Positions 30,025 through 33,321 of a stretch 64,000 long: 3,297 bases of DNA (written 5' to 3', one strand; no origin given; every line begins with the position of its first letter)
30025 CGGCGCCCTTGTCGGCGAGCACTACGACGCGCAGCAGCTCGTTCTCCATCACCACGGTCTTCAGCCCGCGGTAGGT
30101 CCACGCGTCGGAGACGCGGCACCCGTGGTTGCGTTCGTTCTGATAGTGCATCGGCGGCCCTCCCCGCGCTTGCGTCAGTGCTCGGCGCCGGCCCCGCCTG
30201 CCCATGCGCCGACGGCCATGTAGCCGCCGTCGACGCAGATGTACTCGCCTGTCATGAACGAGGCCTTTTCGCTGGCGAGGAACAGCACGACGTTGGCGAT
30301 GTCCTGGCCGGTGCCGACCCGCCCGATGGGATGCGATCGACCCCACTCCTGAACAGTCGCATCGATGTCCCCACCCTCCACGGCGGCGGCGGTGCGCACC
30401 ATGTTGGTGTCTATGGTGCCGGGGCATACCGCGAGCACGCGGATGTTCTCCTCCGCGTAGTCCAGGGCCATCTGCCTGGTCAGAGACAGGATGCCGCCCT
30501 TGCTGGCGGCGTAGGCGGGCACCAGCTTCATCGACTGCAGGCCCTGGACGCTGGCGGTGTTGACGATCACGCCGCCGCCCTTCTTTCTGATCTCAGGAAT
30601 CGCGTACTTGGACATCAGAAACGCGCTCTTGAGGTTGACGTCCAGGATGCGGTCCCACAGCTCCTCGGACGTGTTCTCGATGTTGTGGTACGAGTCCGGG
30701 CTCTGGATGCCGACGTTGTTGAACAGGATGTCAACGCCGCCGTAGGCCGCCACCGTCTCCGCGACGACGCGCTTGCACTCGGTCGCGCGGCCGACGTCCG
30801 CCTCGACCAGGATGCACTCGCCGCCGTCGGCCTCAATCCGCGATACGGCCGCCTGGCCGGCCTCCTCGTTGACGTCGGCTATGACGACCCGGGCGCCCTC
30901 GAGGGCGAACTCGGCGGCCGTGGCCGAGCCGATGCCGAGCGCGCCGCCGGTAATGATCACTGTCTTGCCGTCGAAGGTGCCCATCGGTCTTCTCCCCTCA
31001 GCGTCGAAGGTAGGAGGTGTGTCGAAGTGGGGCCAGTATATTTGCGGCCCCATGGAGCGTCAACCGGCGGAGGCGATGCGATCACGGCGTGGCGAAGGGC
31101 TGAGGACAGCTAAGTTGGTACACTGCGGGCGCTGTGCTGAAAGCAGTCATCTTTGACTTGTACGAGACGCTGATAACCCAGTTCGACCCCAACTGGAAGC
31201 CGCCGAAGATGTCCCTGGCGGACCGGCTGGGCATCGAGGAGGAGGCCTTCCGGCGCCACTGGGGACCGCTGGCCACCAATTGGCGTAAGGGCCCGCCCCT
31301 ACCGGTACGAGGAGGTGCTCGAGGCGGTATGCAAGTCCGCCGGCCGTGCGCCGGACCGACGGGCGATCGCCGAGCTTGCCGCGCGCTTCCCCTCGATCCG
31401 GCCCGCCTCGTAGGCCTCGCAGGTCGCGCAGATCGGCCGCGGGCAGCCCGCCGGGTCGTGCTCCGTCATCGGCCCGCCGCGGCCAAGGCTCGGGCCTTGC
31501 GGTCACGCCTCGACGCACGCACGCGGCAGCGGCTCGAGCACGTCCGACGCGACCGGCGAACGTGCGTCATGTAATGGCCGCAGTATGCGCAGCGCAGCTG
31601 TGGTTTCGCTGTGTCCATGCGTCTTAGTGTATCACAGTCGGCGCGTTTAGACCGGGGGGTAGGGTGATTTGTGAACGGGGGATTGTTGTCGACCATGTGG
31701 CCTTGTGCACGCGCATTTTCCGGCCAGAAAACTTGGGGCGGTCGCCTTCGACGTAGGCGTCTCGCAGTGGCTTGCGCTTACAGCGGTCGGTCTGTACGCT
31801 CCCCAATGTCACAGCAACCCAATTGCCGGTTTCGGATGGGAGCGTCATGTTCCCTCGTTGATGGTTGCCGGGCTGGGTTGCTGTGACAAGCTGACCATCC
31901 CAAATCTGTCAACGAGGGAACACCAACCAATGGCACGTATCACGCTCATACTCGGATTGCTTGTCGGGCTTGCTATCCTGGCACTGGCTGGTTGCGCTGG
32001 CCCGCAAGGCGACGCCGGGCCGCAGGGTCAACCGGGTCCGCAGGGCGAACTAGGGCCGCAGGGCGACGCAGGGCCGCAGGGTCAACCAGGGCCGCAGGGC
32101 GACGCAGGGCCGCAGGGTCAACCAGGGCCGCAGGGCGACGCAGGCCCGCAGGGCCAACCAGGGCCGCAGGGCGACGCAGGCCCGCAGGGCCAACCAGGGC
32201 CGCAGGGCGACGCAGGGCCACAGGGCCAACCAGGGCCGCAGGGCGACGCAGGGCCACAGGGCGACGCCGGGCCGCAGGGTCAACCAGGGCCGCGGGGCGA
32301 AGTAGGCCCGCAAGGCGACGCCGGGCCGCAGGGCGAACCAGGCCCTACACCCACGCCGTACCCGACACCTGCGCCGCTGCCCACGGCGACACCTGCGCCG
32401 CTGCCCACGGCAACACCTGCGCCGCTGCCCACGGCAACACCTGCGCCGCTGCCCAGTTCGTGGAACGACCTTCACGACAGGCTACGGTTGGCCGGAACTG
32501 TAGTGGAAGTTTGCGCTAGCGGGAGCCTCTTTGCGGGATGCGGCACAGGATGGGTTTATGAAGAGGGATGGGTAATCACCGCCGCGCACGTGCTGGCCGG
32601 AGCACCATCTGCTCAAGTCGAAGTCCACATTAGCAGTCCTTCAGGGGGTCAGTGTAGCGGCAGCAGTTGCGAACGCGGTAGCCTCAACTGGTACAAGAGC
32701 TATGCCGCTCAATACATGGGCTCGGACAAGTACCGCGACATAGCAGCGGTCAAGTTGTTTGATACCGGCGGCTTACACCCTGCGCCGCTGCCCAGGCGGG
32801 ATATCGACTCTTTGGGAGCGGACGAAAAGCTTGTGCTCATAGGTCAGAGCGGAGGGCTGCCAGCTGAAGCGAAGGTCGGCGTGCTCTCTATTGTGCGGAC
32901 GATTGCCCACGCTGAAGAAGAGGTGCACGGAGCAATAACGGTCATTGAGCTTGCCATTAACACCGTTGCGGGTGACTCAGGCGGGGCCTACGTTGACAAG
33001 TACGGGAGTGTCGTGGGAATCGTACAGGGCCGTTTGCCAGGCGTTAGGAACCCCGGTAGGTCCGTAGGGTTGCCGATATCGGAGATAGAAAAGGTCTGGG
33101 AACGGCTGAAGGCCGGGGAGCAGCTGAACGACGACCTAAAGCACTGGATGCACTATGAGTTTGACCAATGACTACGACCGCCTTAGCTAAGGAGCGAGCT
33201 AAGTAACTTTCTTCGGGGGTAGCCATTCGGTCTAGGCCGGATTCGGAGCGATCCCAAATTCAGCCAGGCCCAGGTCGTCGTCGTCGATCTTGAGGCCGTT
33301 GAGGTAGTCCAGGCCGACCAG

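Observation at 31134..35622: A HAD gene split by 3.76 kb of captured foreign DNA joined through 4-bp microhomology, with no recombinase or terminal repeats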

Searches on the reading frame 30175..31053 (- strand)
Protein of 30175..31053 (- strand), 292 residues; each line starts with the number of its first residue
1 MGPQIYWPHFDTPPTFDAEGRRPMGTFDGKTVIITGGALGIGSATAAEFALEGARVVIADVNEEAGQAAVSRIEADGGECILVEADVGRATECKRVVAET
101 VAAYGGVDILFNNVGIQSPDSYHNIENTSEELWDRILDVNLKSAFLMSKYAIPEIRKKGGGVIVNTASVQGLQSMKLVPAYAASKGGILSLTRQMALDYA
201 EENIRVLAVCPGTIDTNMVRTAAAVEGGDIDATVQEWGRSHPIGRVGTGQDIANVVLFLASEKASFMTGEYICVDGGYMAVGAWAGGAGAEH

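Call 7: search_protein_families(library=pfam, proteins=[window:30175-31053:-], max_evalue=0.01)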
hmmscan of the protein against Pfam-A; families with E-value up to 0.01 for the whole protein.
window:30175-31053:- (292 aa): 4 families
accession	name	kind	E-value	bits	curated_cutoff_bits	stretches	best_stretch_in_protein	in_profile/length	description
PF13561.12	adh_short_C2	-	8.7e-67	225.6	27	1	38-278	2-235/236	Enoyl-(Acyl carrier protein) reductase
PF00106.31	adh_short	-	1.2e-56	191.7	26.6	1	30-222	1-190/195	short chain dehydrogenase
PF23441.1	SDR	-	1.4e-07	31.7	27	1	141-278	123-255/258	SDR-like rossmann domain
PF08659.16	KR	-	1.1e-05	25.8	22.6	1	31-183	2-151/180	KR domain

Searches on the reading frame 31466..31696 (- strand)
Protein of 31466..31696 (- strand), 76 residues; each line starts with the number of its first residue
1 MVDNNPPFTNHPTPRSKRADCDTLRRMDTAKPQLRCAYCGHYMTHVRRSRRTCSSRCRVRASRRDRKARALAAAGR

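Call 7: search_protein_families(library=pfam, proteins=[window:31466-31696:-], max_evalue=0.01)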
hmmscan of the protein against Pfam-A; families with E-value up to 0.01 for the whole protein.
window:31466-31696:- (76 aa): 0 families

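Call 8: search_protein_families(library=phrogs, proteins=[window:31466-31696:-], max_evalue=0.01)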
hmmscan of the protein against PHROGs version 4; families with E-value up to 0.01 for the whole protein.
window:31466-31696:- (76 aa): 1 family
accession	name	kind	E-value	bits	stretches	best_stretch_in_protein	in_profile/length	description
phrog_1333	-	unknown function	0.0022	19.1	1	28-71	94-138/166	-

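Call 49: find_encoding_contigs(protein=window:31466-31696:-, flank=8000, max_places=8)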
Protein window:31466-31696:- (76 aa): no gene with exactly this product is on record in the collection.

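Call 50: find_homologous_proteins(query=window:31466-31696:-, max_evalue=0.01)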
Query window:31466-31696:-: 6 candidates shared short words with the query, none scored E <= 0.01.

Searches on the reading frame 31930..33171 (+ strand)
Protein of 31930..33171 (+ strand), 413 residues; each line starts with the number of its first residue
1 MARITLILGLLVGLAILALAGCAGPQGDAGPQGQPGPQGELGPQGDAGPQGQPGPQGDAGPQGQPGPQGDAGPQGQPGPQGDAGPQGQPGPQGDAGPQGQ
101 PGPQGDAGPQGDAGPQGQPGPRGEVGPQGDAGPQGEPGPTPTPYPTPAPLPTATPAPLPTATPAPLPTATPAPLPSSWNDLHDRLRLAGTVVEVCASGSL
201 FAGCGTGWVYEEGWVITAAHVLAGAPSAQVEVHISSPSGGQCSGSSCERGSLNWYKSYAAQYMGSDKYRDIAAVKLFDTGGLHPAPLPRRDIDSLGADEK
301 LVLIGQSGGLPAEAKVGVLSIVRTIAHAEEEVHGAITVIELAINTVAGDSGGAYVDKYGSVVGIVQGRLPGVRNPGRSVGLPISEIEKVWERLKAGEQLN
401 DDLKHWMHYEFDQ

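Call 7: search_protein_families(library=pfam, proteins=[window:31930-33171:+], max_evalue=0.01)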
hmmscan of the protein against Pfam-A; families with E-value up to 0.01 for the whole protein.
window:31930-33171:+ (413 aa): 3 families
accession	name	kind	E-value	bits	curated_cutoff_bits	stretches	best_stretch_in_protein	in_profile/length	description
PF01391.23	Collagen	-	5.4e-19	68.2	27.2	0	60-101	13-54/60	Collagen triple helix repeat (20 copies)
PF13365.12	Trypsin_2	-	2.9e-15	57.7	27.6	1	205-364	1-144/144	Trypsin-like peptidase domain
PF00089.32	Trypsin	-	1.1e-09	38.9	20.6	1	204-375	27-204/220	Trypsin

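Call 8: search_protein_families(library=phrogs, proteins=[window:31930-33171:+], max_evalue=0.01)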
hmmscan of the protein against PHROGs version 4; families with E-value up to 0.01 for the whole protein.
window:31930-33171:+ (413 aa): 26 families (the best 25 are shown)
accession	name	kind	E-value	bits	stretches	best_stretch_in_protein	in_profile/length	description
phrog_6320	-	tail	3.9e-30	106.3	1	23-142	82-204/745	tail fiber protein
phrog_819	-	tail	5e-29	102.1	1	15-145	472-602/1024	tail protein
phrog_5073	-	tail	1.8e-28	100.9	2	15-120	255-360/519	tail fiber protein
phrog_8745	-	tail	2.4e-20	72.5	1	21-171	1386-1535/1803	tail fiber protein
phrog_366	-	tail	5.3e-18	66.7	2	63-136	312-385/474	tail fiber protein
phrog_11383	-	unknown function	7.6e-16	59.5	1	202-393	184-355/462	-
phrog_1806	-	tail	3.5e-13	50.5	1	24-139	106-222/276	collagen like minor tail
phrog_10972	-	tail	6.9e-11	43.2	2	96-151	157-215/343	tail fiber protein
phrog_9683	-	other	6.4e-10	39.9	1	205-369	55-191/233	protease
phrog_3420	-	unknown function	1.6e-09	36.9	1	18-140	225-345/929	-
phrog_1658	-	unknown function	1.9e-09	38.6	1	18-99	40-121/239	-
phrog_26246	-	tail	7.7e-08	32.9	1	21-135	89-206/329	tail protein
phrog_38806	-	unknown function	2e-07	31.7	1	23-100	75-152/285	-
phrog_33406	-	tail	3.8e-06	26.5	1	19-108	183-272/651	tail fiber protein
phrog_17587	-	tail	9.9e-06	25.3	2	72-138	351-417/641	tail fiber protein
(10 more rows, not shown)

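Call 26: find_homologous_proteins(query=window:31930-33171:+, region=165-413)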
Query window:31930-33171:+, residues 165-413 (249 aa): 8 proteins with E <= 0.001 among 2475 candidates.
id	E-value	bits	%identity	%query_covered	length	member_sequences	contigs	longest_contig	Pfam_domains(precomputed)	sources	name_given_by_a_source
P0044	1.7e-137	475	88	96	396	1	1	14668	PF13365.13,PF00089.33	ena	-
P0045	1.6e-70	256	63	89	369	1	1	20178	PF13365.13,PF00089.33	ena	-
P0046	1.1e-69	253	56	98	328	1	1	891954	PF13365.13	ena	-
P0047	3.7e-57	212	52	89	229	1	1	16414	PF13365.13,PF00089.33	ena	-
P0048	4.9e-25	107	36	93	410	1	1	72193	PF13365.13,PF00089.33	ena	-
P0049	5.8e-22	97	37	95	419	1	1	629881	PF13365.13,PF00089.33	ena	-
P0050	2.1e-21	95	33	96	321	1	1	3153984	PF01391.24,PF13365.13,PF00089.33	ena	-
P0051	2.7e-5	42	32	78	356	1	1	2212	PF13365.13,PF17820.8,PF00595.30,PF13180.13,PF00089.33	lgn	-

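Call 27: find_encoding_contigs(protein=P0044, flank=8000, max_places=3)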
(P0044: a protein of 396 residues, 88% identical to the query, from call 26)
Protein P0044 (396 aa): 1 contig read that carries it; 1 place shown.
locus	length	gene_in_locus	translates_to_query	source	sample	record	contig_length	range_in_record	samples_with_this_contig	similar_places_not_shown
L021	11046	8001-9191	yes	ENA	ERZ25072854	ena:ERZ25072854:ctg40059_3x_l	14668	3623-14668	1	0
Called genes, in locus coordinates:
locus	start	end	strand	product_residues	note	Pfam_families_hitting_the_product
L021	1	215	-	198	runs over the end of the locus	PF03803:Scramblase, PF04525:LOR (weak)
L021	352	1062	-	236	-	PF01411:tRNA-synt_2c, PF07973:tRNA_SAD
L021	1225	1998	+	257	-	PF12686:DUF3800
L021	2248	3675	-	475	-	PF01425:Amidase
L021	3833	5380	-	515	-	PF00070:Pyr_redox (faint), PF00890:FAD_binding_2 (faint), PF01266:DAO (weak), PF01494:FAD_binding_3 (faint), PF01593:Amino_oxidase, PF03486:HI0933_like (faint), PF12831:FAD_oxidored (weak), PF13450:NAD_binding_8, +1 more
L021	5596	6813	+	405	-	PF01266:DAO, PF07992:Pyr_redox_2 (faint)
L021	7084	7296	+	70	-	-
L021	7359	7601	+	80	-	-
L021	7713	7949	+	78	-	-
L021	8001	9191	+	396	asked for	PF00089:Trypsin, PF13365:Trypsin_2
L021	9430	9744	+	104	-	PF10825:DUF2752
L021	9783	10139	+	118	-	PF05154:TM2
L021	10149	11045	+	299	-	?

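Call 28: find_encoding_contigs(protein=P0045, flank=8000, max_places=3)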
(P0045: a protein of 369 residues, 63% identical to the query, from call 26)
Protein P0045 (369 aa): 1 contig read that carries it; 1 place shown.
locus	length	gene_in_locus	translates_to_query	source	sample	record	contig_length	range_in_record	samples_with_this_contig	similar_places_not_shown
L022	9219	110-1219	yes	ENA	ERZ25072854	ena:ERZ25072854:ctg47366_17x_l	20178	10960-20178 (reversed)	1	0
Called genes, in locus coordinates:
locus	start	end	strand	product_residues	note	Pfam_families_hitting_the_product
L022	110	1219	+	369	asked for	PF00089:Trypsin, PF13365:Trypsin_2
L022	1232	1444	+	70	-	-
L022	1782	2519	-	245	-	PF13189:Cytidylate_kin2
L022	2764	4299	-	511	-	PF13485:Peptidase_MA_2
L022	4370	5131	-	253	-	PF13192:Thioredoxin_3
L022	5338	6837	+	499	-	PF07690:MFS_1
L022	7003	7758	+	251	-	PF02129:Peptidase_S15 (faint), PF01738:DLH, PF08840:BAAT_C (faint), PF00326:Peptidase_S9 (weak)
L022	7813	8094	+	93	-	PF19812:DUF6295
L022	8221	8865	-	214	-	PF00702:Hydrolase, PF13419:HAD_2, PF13242:Hydrolase_like (weak)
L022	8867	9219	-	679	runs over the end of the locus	PF12838:Fer4_7 (faint), PF13183:Fer4_8 (weak), PF13187:Fer4_9, PF13237:Fer4_10, PF13484:Fer4_16 (faint), PF02754:CCG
